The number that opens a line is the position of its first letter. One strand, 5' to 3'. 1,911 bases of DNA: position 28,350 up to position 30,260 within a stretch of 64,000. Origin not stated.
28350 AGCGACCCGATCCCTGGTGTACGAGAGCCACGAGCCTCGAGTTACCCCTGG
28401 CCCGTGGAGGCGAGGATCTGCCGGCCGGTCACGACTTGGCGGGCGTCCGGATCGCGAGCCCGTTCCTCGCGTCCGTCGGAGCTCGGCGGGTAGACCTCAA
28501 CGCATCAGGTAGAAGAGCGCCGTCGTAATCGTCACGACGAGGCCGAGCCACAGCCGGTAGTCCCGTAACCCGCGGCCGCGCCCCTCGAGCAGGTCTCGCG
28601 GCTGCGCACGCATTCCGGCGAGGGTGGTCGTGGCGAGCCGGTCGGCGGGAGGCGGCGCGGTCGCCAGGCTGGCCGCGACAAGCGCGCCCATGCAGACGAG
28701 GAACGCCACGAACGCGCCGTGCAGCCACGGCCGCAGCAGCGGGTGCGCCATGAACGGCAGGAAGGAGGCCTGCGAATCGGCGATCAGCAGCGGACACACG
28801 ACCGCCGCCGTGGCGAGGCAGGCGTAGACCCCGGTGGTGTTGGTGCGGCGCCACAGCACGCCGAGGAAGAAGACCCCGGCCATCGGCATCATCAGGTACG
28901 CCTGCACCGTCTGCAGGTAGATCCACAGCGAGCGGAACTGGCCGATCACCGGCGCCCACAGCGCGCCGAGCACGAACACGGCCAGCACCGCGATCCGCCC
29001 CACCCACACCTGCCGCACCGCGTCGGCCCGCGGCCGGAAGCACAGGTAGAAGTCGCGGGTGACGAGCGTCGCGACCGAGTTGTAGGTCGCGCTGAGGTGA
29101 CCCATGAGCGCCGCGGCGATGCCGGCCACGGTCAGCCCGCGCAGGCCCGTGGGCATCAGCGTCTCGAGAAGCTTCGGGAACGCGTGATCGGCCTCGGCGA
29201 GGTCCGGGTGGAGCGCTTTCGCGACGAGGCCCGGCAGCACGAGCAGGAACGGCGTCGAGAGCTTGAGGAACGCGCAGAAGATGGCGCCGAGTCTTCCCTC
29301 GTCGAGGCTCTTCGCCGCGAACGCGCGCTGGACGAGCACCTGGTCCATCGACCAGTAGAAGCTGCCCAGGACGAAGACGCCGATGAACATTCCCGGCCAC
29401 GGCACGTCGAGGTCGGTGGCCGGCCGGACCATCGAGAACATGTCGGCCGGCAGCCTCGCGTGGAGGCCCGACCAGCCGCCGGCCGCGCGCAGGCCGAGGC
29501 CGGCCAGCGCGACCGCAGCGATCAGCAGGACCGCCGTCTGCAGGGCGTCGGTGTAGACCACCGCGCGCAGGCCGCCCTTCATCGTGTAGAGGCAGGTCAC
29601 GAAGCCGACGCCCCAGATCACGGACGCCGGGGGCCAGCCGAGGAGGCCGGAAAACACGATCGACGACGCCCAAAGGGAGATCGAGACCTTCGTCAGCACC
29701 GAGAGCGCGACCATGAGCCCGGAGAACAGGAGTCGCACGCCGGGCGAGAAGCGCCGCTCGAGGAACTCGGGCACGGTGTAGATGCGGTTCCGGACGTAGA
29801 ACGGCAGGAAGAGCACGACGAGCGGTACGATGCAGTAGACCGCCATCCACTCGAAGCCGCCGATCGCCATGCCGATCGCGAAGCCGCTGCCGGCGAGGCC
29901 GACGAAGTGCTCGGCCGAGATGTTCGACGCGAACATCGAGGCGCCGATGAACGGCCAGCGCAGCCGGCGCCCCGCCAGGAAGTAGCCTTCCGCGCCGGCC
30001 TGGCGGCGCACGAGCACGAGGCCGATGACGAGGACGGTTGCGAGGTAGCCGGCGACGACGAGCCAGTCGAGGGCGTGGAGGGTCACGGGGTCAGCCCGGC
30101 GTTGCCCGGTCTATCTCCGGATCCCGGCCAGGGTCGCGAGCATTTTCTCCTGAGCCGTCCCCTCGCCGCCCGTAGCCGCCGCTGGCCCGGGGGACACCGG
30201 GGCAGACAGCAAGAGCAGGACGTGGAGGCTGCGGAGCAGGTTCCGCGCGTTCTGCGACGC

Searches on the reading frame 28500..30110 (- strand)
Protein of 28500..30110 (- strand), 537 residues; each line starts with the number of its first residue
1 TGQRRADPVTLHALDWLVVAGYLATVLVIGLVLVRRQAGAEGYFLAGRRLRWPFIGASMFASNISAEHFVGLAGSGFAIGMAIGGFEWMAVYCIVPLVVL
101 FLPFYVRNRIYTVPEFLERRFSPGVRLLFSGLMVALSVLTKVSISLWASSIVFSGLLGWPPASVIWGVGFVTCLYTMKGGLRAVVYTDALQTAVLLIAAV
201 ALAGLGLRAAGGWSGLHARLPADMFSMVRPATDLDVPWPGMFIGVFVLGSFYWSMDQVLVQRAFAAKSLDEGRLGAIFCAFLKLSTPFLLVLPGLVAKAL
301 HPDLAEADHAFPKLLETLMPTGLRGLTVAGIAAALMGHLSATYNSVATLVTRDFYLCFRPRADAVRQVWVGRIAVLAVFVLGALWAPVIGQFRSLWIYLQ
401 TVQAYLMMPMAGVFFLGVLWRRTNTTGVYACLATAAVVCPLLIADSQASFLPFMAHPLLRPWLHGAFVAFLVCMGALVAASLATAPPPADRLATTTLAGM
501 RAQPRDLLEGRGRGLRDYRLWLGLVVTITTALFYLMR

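Call 57: search_protein_families(library=pfam, proteins=[window:28500-30110:-], max_evalue=0.0001)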
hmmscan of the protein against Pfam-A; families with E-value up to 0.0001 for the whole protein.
window:28500-30110:- (537 aa): 1 family
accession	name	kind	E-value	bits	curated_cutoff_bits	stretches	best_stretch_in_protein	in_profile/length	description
PF00474.23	SSF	-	2e-67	228.3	22.8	1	43-429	1-400/406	Sodium:solute symporter family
